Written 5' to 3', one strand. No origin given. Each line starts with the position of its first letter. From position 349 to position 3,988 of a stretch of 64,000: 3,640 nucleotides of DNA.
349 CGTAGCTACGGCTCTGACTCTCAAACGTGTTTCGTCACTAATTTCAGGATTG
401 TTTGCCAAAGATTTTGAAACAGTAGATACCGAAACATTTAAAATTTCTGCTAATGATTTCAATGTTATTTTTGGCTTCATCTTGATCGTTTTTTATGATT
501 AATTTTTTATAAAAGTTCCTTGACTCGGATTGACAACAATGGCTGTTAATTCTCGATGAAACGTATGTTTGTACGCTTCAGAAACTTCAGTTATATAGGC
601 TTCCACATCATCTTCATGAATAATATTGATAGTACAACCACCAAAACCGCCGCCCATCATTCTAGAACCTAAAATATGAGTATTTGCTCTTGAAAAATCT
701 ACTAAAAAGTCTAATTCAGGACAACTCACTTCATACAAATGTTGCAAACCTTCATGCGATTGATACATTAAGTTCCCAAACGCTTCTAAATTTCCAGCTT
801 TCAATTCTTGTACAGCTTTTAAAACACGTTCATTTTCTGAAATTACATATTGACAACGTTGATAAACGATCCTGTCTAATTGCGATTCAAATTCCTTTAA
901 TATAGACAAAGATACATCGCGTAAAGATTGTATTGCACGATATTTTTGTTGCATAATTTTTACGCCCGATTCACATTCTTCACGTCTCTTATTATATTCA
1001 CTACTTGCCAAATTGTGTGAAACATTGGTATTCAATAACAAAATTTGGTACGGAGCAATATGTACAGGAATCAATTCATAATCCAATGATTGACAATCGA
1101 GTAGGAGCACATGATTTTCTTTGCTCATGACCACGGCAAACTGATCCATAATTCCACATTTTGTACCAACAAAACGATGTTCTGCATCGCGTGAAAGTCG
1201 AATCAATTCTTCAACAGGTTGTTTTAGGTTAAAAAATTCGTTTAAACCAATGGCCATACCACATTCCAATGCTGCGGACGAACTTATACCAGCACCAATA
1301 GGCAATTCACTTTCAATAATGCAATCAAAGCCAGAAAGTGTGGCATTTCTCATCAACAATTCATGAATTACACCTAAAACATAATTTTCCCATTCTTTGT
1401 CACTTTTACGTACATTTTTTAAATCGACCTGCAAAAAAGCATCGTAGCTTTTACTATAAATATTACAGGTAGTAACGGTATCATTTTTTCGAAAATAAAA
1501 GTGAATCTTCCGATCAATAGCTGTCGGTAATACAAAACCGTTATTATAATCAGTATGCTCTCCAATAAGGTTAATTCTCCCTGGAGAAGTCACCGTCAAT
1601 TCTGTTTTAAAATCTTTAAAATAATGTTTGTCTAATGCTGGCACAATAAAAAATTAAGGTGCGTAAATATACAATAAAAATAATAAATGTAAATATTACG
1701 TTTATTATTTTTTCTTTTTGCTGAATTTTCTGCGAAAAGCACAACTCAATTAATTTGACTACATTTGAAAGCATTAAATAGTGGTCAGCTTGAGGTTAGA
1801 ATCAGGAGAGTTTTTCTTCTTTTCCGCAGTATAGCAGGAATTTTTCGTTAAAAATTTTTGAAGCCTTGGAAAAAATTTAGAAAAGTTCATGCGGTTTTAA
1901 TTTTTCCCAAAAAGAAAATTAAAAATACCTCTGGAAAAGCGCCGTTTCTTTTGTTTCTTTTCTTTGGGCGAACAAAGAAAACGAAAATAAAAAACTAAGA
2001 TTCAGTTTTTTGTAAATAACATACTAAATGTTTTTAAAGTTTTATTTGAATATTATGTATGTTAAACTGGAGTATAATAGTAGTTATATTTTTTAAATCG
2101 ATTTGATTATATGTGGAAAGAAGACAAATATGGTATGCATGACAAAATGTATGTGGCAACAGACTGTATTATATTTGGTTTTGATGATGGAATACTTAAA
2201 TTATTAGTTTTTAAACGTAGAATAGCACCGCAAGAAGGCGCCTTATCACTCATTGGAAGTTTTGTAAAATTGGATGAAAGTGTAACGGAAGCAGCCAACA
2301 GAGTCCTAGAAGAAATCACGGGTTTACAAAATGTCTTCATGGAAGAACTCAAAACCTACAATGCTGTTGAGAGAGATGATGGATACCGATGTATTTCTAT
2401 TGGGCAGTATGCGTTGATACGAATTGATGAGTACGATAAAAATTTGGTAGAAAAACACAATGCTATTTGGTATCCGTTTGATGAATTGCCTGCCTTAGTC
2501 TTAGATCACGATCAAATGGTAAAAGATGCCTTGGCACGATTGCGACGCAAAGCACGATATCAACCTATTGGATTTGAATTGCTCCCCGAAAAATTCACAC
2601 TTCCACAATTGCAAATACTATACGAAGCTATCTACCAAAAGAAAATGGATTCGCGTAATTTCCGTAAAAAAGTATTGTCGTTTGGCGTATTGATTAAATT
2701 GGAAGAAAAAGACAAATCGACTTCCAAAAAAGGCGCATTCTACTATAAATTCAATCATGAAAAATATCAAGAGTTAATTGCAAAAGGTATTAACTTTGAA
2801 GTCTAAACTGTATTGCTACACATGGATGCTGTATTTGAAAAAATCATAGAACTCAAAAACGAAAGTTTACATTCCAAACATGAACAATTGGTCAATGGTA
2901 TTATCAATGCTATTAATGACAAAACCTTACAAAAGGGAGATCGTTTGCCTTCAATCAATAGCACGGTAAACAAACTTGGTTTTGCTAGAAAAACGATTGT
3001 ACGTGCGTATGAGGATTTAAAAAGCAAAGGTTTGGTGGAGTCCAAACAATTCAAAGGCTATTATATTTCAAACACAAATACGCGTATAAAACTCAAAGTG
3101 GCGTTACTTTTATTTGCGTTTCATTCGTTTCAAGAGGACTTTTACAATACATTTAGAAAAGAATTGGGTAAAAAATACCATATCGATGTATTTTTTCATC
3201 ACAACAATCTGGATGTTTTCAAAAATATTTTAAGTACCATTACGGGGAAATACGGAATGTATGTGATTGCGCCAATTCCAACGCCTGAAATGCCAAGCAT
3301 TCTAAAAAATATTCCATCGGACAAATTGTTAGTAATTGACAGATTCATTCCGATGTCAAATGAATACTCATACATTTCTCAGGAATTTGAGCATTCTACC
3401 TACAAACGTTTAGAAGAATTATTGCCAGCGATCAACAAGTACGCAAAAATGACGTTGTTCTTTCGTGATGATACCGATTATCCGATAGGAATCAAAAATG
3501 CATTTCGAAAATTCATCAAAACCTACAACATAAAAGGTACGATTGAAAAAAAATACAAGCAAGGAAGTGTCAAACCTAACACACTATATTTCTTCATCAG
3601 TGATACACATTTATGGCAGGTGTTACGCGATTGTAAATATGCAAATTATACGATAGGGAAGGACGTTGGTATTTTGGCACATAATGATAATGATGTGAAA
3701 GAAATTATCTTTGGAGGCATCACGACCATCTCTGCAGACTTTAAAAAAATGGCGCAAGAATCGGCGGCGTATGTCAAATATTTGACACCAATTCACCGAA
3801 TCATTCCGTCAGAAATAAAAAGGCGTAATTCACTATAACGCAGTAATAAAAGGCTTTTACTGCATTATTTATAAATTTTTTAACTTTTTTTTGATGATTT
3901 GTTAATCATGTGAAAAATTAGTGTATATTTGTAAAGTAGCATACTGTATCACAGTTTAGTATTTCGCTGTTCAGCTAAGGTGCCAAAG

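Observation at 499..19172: Candidate floridoside (alpha-galactosylglycerol) utilisation locus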

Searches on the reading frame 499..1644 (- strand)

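Call 3: search_protein_families(library=pfam, proteins=[window:499-1644:-])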
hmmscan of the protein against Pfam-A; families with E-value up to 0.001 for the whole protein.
window:499-1644:- (381 aa): 3 families
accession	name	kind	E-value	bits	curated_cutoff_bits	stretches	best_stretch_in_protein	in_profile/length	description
PF00288.32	GHMP_kinases_N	-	9.8e-20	71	22.3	1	87-174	1-86/87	GHMP kinases N terminal domain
PF10509.15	GalKase_gal_bdg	-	1.7e-17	63.2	23.1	1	9-52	4-48/49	Galactokinase galactose-binding signature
PF08544.19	GHMP_kinases_C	-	7e-12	46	21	1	278-359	2-84/85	GHMP kinases C terminal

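Call 4: search_protein_families(library=ncbifam, proteins=[window:499-1644:-])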
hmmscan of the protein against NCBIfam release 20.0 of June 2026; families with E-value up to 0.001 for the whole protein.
window:499-1644:- (381 aa): 10 families
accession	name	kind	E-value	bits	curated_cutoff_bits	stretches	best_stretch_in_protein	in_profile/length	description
NF003006.0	PRK03817.1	equivalog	4.9e-115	384.3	443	1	16-377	2-348/352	galactokinase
NF003705.0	PRK05322.1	equivalog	2.4e-111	372.2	385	1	8-367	13-374/388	galactokinase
TIGR00131.1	gal_kin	equivalog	2.4e-100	336.2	226.65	1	11-376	13-384/388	galactokinase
NF003472.0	PRK05101.1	equivalog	9.3e-100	334.2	499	1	12-378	17-380/382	galactokinase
NF001816.0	PRK00555.1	equivalog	1.6e-63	214.9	509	1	17-376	4-358/363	galactokinase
TIGR00549.1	mevalon_kin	equivalog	2.1e-24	86.5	163.05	1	20-339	1-274/276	mevalonate kinase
NF003036.0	PRK03926.1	equivalog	2.7e-19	69.4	403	2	17-169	3-138/302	mevalonate kinase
NF002288.1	PRK01212.1-4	equivalog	1.3e-05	24.4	194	1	83-160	54-131/303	homoserine kinase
NF049969.1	GlMnHpPKinHddA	equivalog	0.00029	20.4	600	1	27-181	14-173/338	D-glycero-D-manno-heptose 7-phosphate kinase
TIGR00191.1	thrB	equivalog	0.0003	19.7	168.25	1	85-155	59-130/304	homoserine kinase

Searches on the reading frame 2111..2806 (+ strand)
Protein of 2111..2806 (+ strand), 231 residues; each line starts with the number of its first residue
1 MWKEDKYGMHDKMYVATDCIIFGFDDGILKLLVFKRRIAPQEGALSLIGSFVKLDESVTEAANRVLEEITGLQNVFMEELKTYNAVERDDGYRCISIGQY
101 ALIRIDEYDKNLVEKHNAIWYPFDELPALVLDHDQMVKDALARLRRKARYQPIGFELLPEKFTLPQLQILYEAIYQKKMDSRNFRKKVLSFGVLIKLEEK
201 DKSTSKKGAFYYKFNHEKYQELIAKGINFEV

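Call 3: search_protein_families(library=pfam, proteins=[window:2111-2806:+])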
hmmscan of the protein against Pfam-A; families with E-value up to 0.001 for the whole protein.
window:2111-2806:+ (231 aa): 3 families
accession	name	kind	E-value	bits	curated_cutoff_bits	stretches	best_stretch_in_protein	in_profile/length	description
PF21906.2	NrtR_WHD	-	4.7e-26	91.1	27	1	154-214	1-61/61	NrtR DNA-binding winged helix domain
PF19368.5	AraR_C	-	1.6e-10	41.5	23.8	1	150-225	1-77/82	AraR C-terminal winged HTH domain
PF00293.34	NUDIX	-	1.5e-06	28.7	21.1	1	15-138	4-132/134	NUDIX domain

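Call 4: search_protein_families(library=ncbifam, proteins=[window:2111-2806:+])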
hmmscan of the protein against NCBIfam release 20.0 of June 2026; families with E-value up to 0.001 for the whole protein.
window:2111-2806:+ (231 aa): 2 families
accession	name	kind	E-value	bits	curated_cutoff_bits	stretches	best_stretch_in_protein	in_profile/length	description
NF050029.2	TransRepNtr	equivalog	2.1e-30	106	400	1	12-220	19-231/245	ADPR responsive transcriptional repressor NtrR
NF003791.0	PRK05379.2-3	equivalog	0.00099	18.4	409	0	14-73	202-257/340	bifunctional nicotinamide-nucleotide adenylyltransferase/Nudix hydroxylase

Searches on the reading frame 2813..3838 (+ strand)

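Call 3: search_protein_families(library=pfam, proteins=[window:2813-3838:+])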
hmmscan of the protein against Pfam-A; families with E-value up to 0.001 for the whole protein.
window:2813-3838:+ (341 aa): 2 families
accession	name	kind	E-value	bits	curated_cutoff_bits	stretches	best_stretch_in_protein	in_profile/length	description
PF00392.27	GntR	-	2.5e-09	37.1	27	1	24-85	3-64/64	Bacterial regulatory proteins, gntR family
PF13377.12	Peripla_BP_3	-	0.0003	21.4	26.5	1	252-321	74-141/167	Periplasmic binding protein-like domain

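Call 4: search_protein_families(library=ncbifam, proteins=[window:2813-3838:+])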
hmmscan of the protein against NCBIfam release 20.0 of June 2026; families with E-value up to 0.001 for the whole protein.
window:2813-3838:+ (341 aa): 17 families
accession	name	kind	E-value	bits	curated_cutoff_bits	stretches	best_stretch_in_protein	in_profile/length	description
NF052282.1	PLP_TF_PdxR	equivalog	1.2e-13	51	320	1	24-96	4-76/448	MocR-like pyridoxine biosynthesis transcription factor PdxR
NF052281.1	rhizopine_MocR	equivalog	6.3e-11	41.6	650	1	11-91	8-88/479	rhizopine catabolism transcriptional regulator MocR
NF053730.1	TransRegRv1152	equivalog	2.8e-10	40.2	170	1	9-88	4-83/120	Rv1152 family transcriptional regulator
NF052286.1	ecto_TF_EhuR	exception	1.7e-09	36.8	480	1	18-91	8-81/458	MocR-like ectoine utilization transcription factor EhuR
NF047563.1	modulin_PmtR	equivalog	3e-08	33.7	200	1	12-92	3-83/125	PSM export ABC transporter transcriptional regulator PmtR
NF052290.2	MocR_like_YczR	exception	1.7e-07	30.4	487.4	1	17-86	16-84/458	MocR-like transcription factor YczR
TIGR02404.1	trehalos_R_Bsub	equivalog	2e-07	30.9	211.95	1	22-96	1-74/233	trehalose operon repressor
TIGR02018.2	his_ut_repres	equivalog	2.4e-07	30.4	220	1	24-90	2-68/226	histidine utilization transcriptional repressor HutC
NF007741.0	PRK10421.1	equivalog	1.7e-06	27.6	311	1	24-89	10-75/262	transcriptional regulator LldR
NF012025.0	PRK15481.1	equivalog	6.5e-06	25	573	1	26-92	11-77/432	MocR-like B6 salvage transcription factor PtsJ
TIGR02325.1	C_P_lyase_phnF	equivalog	8e-06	25.5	156.8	1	21-89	8-76/238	phosphonate metabolism transcriptional regulator PhnF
NF011575.0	PRK14999.1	equivalog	4.4e-05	22.9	424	1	23-88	14-79/241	histidine utilization repressor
NF007442.0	PRK09990.1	equivalog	0.0001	21.8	301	1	24-96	13-85/256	transcriptional regulator GlcC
NF041547.1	GntR_LSA1692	equivalog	0.00014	21.6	275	1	22-92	2-71/233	GntR family transcriptional regulator, LSA1692 subfamily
NF007292.0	PRK09764.1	equivalog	0.00026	20.3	281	1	22-110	6-88/240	GntR family transcriptional regulator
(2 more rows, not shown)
